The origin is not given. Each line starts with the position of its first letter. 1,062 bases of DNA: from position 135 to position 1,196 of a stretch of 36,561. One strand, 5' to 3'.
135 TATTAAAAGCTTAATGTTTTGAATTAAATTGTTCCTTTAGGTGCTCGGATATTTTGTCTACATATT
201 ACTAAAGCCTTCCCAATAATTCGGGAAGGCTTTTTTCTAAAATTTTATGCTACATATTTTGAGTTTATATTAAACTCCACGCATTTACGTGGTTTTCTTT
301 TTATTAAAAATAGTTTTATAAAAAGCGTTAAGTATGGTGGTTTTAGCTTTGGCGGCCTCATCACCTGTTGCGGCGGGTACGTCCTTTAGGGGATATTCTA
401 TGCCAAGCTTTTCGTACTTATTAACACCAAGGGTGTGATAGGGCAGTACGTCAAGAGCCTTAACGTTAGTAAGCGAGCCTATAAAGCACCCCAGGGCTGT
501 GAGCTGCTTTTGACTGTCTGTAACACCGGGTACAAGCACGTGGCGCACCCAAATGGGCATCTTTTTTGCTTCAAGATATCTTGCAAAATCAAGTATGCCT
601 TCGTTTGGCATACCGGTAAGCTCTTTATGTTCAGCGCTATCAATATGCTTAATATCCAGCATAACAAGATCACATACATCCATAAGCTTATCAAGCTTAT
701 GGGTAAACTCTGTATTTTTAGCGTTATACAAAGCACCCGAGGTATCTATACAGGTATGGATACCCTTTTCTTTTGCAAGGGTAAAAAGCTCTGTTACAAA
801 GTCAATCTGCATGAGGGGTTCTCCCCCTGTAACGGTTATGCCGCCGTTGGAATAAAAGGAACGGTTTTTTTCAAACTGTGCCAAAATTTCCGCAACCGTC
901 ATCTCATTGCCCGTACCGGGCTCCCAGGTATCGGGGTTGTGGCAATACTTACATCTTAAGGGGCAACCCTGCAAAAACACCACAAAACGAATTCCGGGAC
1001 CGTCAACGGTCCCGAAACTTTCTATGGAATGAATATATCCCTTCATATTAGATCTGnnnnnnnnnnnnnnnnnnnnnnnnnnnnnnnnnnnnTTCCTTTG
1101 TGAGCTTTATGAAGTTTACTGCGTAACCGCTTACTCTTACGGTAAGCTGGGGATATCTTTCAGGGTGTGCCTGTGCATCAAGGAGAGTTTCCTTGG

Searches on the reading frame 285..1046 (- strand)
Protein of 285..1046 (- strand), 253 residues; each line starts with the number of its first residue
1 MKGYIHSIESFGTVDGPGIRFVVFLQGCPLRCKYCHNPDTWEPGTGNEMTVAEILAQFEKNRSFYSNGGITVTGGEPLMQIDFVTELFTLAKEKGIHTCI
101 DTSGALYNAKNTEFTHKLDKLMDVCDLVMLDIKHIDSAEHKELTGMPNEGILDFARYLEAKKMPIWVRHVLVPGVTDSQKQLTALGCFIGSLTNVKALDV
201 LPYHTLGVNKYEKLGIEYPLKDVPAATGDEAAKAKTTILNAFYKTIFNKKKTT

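Call 5: search_protein_families(library=pfam, proteins=[window:285-1046:-], max_evalue=0.001)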
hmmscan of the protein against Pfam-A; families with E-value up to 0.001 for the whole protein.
window:285-1046:- (253 aa): 2 families
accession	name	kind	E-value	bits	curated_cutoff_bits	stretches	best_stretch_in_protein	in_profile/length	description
PF04055.27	Radical_SAM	-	2.2e-27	96.7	29.5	1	23-179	2-158/166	Radical SAM superfamily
PF13353.11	Fer4_12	-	6.6e-23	82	22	1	14-143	1-126/137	4Fe-4S single cluster domain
